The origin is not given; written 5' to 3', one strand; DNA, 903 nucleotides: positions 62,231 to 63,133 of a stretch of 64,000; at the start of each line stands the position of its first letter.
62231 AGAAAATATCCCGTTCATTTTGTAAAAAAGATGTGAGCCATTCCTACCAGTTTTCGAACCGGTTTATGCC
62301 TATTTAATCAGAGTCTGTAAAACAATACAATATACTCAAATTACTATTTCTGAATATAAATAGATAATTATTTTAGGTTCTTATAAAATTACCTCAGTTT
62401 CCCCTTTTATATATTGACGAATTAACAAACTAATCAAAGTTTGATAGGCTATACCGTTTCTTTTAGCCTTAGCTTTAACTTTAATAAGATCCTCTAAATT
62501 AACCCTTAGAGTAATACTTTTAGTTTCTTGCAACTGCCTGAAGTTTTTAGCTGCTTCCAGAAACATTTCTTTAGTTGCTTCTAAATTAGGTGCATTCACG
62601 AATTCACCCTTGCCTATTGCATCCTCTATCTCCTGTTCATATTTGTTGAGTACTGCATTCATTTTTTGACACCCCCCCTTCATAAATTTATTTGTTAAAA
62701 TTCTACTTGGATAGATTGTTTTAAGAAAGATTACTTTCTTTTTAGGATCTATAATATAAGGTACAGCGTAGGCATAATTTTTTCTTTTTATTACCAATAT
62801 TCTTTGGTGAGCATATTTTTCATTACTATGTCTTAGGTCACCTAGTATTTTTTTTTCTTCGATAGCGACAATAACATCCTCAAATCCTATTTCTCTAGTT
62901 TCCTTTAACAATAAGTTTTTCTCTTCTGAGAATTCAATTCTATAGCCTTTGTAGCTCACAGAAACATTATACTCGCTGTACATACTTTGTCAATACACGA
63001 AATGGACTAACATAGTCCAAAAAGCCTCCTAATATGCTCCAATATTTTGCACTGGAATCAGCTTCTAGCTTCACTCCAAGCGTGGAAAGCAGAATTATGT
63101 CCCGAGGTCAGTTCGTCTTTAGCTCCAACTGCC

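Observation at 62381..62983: BrnT toxin and BrnA antitoxin fused into one ORF across a C7 homopolymer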

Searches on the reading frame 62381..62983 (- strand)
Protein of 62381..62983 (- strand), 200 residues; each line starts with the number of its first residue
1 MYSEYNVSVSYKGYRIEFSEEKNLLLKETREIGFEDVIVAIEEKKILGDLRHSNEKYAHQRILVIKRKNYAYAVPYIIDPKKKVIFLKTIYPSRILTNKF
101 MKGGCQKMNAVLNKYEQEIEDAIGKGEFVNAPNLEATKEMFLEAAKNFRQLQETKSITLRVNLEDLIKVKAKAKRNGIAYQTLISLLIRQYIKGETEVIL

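Call 3: search_protein_families(library=pfam, proteins=[window:62381-62983:-], max_evalue=1)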
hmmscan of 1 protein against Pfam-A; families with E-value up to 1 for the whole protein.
window:62381-62983:- (200 aa): 4 families
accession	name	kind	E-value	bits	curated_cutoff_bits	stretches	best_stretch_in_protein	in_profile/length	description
PF12441.14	CopG_antitoxin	-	4.2e-05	24.7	28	1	150-190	37-78/79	CopG antitoxin of type II toxin-antitoxin system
PF14384.12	BrnA_antitoxin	-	0.002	18.9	26.1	1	135-192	4-68/68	BrnA antitoxin of type II toxin-antitoxin system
PF14372.11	hAT-like_RNase-H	-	0.13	12.9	27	1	45-102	35-87/100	hAT-like transposase, RNase-H fold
PF13175.12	AAA_15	-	0.19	11.7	32.1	1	10-134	87-209/374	AAA ATPase domain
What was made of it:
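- Closest known: PF12441 CopG_antitoxin. Different: The window's own score is below the Pfam gathering cut-off (24.7 against 28 bits, call 3).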

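Call 4: search_protein_families(library=ncbifam, proteins=[window:62381-62983:-], max_evalue=1)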
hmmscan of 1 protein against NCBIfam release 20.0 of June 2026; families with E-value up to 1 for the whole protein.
window:62381-62983:- (200 aa): 1 family
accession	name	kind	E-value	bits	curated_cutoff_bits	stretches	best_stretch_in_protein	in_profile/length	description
NF047399.1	BrnA_antitoxin_add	equivalog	0.0056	16.8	60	1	142-190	20-68/70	type II toxin-antitoxin system BrnA family antitoxin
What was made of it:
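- On BrnA / CopG_antitoxin (PF14384 / PF12441): Window scores: PF12441 24.7 bits (cut-off 28), PF14384 18.9 bits (cut-off 26.1), NF047399 16.8 bits (cut-off 60) (calls 3, 4).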

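Call 5: find_homologous_proteins(query=window:62381-62983:-, max_evalue=0.001)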
Query window:62381-62983:- (200 aa): 31 proteins with E <= 0.001 among 171 candidates.
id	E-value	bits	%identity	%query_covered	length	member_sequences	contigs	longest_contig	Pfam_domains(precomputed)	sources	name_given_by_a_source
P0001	1.6e-121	421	100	100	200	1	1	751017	-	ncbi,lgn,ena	-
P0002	4.5e-47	178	80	53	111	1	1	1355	-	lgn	-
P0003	1.1e-44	170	70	54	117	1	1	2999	-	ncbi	-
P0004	2.9e-44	169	73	54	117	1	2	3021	-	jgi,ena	-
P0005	3.9e-44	168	80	50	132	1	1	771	-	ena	-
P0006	4.1e-44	168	75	52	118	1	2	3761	-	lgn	-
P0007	7.4e-44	168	78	52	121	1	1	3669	-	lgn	-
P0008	9.3e-44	167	73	52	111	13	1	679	-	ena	-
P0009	1.2e-43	167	75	54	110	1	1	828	-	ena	-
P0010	1.0e-42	164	74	52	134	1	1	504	-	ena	-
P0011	1.2e-42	164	70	53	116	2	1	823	-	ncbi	-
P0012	2.1e-42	163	80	49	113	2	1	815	-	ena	-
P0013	5.6e-42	161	72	52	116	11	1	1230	-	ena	-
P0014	5.7e-42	161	68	53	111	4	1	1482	-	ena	-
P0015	1.4e-41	160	68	53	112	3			-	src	-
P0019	1.3e-40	157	73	49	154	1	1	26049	-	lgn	-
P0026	7.1e-24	102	40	82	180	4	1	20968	PF12441.15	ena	-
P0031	2.1e-13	68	34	89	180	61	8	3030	PF12441.15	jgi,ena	jgi:predicted DNA binding CopG/RHH family protein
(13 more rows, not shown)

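Call 6: find_encoding_contigs(protein=window:62381-62983:-, flank=5000, max_places=10)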
Protein window:62381-62983:- (200 aa): no gene with exactly this product is on record in the collection.

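Call 8: list_cluster_members(proteins=[P0001, P0003, P0031, P0026])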
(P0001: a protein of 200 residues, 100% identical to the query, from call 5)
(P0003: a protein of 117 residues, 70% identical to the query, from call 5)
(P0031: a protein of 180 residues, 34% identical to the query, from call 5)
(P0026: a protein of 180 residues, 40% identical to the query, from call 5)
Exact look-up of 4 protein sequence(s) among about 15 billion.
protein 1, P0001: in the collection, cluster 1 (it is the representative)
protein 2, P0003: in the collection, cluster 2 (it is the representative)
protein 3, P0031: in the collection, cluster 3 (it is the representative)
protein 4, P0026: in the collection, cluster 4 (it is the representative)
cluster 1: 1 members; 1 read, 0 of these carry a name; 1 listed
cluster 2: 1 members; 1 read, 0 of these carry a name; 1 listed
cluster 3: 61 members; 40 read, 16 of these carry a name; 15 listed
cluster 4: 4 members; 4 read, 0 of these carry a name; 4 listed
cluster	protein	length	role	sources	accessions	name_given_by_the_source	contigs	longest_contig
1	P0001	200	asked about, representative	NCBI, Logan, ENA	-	-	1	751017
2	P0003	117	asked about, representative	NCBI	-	-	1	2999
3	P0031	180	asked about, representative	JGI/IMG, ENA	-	predicted DNA binding CopG/RHH family protein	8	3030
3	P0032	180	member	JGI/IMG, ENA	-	predicted DNA binding CopG/RHH family protein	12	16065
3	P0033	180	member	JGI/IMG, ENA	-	predicted DNA binding CopG/RHH family protein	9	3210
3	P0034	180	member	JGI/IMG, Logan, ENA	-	predicted DNA binding CopG/RHH family protein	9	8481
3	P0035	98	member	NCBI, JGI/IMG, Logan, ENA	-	hypothetical protein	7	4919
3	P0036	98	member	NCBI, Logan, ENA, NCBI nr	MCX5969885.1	MAG: toxin [Cyanobacteria bacterium] | toxin [Cyanobacteriota bacterium]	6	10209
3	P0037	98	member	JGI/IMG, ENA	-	hypothetical protein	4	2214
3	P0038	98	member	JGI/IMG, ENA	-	hypothetical protein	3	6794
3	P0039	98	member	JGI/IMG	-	hypothetical protein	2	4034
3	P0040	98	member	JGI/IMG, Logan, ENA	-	hypothetical protein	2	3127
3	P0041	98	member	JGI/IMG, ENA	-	hypothetical protein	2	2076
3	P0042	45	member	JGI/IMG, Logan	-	hypothetical protein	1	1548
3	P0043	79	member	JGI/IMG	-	hypothetical protein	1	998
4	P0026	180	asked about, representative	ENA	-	-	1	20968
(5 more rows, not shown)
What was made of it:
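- The identical 200-aa product is recorded from NCBI, ENA and Logan (calls 5, 8).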

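Call 9: find_encoding_contigs(protein=P0001, flank=3000, max_places=10)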
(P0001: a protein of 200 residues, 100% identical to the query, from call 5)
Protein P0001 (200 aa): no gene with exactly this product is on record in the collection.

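Call 11: find_encoding_contigs(protein=P0003, flank=3000, max_places=4)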
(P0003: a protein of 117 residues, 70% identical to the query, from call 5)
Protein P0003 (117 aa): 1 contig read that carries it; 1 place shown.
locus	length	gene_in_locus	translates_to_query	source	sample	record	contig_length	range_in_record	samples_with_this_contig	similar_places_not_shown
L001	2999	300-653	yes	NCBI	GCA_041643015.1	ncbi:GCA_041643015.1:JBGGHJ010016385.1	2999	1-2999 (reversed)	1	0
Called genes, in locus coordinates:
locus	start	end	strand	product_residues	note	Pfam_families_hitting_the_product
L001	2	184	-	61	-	?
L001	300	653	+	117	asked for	-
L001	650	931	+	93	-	PF12441:CopG_antitoxin (weak)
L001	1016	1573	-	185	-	-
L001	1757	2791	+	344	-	PF02661:Fic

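Call 12: find_encoding_contigs(protein=P0019, flank=3000, max_places=4)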
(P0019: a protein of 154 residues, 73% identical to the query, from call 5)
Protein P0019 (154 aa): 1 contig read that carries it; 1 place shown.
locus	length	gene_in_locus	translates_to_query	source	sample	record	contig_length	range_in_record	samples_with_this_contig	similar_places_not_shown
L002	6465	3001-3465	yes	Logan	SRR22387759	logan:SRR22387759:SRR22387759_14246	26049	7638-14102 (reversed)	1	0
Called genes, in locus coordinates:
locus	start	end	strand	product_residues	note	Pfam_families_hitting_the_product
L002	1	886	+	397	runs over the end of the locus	PF06114:Peptidase_M78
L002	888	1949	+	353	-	PF14350:Beta_protein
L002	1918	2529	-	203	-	PF26915:Phage_P4_cII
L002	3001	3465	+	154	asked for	-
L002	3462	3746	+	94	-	PF12441:CopG_antitoxin (weak)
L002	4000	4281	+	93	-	PF04221:RelB (weak)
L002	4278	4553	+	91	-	PF15738:YafQ_toxin (weak)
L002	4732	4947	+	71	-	PF24113:DUF7387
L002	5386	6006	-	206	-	PF12686:DUF3800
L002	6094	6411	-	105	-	-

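Call 21: find_related_loci(query=window:62381-62983:-, collection=metagenome_contigs, flank=1500)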
Query window:62381-62983:- (200 aa) in metagenome_contigs; peptide patterns used: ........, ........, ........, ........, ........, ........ (x = any residue, [..] = any of these).
207 stretches matched a pattern; 50 encode a relative of the query (tblastn E <= 1e-3); 50 distinct loci.
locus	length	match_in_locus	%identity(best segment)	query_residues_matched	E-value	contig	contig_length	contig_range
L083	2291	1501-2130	71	1-200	1e-100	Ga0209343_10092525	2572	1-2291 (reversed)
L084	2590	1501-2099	78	1-200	1e-93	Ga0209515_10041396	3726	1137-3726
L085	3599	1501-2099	79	1-200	5e-92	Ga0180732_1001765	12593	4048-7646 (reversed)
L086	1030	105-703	77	1-200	6e-89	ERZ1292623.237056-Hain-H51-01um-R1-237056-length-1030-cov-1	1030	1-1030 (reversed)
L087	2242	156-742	80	5-200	1e-89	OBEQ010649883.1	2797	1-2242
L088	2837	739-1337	75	1-200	7e-92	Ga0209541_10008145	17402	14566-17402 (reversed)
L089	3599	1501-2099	74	1-200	2e-90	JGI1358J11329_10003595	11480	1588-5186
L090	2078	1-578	89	8-200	2e-87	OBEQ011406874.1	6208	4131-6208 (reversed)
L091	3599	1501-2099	75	1-200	4e-91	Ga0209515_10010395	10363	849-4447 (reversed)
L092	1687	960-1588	88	1-200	4e-90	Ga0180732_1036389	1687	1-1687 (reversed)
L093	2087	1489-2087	88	1-200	5e-85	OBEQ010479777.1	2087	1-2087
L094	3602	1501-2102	86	1-200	2e-86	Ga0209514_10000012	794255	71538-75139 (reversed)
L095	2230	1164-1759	75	2-200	5e-79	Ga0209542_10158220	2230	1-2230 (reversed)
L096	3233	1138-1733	75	2-200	5e-79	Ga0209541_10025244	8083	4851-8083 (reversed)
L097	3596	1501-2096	75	2-200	5e-79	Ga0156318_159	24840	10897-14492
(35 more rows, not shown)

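Call 54: find_encoding_contigs(protein=P0031, flank=1500, max_places=4)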
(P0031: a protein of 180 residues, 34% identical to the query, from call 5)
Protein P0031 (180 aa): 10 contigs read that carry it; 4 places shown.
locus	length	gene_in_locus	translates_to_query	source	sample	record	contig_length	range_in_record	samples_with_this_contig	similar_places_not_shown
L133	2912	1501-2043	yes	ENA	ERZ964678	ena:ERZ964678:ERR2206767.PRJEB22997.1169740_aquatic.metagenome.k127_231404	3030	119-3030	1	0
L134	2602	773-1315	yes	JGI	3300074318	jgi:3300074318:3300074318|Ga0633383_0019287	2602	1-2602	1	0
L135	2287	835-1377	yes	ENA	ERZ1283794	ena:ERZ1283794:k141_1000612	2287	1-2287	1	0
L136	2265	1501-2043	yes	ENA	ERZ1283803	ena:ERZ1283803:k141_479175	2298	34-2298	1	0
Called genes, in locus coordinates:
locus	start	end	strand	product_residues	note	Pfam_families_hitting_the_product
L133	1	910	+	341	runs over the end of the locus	?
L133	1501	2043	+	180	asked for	PF12441:CopG_antitoxin (faint)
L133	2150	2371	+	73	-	-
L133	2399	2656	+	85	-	PF01402:RHH_1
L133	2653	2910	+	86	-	?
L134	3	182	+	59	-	?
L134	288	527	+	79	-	PF07862:Nif11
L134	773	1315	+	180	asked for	PF12441:CopG_antitoxin (faint)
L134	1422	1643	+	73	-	-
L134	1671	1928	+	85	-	PF01402:RHH_1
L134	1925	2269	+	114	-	PF02452:PemK_toxin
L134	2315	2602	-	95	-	?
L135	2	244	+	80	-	?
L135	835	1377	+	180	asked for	PF12441:CopG_antitoxin (faint)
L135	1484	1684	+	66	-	-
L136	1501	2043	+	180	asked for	PF12441:CopG_antitoxin (faint)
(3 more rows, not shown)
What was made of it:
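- P0031 is on 10 contigs; the four shown come from four different samples (call 54).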

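Call 55: find_encoding_contigs(protein=P0036, flank=1000, max_places=3)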
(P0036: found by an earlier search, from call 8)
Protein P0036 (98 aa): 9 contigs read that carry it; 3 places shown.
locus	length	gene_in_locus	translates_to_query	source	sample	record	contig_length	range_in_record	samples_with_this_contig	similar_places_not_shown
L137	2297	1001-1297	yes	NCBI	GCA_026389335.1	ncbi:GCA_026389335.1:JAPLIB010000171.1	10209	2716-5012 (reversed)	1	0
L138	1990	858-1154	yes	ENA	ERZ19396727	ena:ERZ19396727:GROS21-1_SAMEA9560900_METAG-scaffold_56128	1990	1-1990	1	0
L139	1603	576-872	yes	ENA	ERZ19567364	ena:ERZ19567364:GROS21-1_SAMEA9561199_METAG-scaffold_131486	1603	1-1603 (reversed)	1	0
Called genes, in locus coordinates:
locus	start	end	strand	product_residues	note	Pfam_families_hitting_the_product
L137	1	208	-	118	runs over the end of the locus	PF05598:DUF772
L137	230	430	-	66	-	-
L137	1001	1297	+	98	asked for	-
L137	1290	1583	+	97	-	PF12441:CopG_antitoxin (weak)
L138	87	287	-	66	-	-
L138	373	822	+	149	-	PF01370:Epimerase, PF16363:GDP_Man_Dehyd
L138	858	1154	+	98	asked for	-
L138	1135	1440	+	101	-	PF12441:CopG_antitoxin (weak)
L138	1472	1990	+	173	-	?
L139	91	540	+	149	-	PF01370:Epimerase, PF16363:GDP_Man_Dehyd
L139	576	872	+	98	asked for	-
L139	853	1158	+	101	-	PF12441:CopG_antitoxin (weak)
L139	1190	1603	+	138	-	?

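Call 56: predict_structure(alignment_id=A4)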
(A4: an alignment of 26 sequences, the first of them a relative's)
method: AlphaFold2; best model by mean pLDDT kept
length: 200 residues; sequences in the alignment: 26
mean_pLDDT: 72.8   pTM: 0.48
mean pLDDT of the five models: 72.8, 72.7, 72.6, 70.3, 66.1
residues with pLDDT >= 90: 62; 70-90: 55; 50-70: 43; < 50: 40
segments of 3 or more residues with pLDDT < 50: 1-5, 98-112, 114-116, 126-133
pLDDT, mean of each block of 10 residues (from residue 1): 54 92 92 94 93 86 90 94 95 59 41 50 48 53 54 54 81 85 77 64
secondary structure, 60 per line:
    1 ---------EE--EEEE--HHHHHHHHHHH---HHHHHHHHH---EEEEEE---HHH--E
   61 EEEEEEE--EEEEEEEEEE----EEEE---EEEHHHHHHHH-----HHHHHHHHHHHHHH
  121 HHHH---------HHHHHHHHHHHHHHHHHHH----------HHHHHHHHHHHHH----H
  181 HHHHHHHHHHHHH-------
elements in order: E14-17 H20-30 H34-42 E46-51 E60-67 E70-79 E84-87 E91-93 H94-101 H107-124 H134-152 H163-175 H180-193
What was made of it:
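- On BrnA / CopG_antitoxin (PF14384 / PF12441): The AF2 monomer shows the two helices (163-175, 180-193) at pLDDT 77-85 but no strand for the ribbon (call 56).
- The AlphaFold model of the fusion gives no confident inter-domain arrangement (pTM 0.48, linker pLDDT 41-54, call 56), so cis-neutralisation is not supported structurally.
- Tried and rejected: The linker and the antitoxin N-terminal part have low confidence (pTM 0.48), so nothing can be concluded (call 56).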
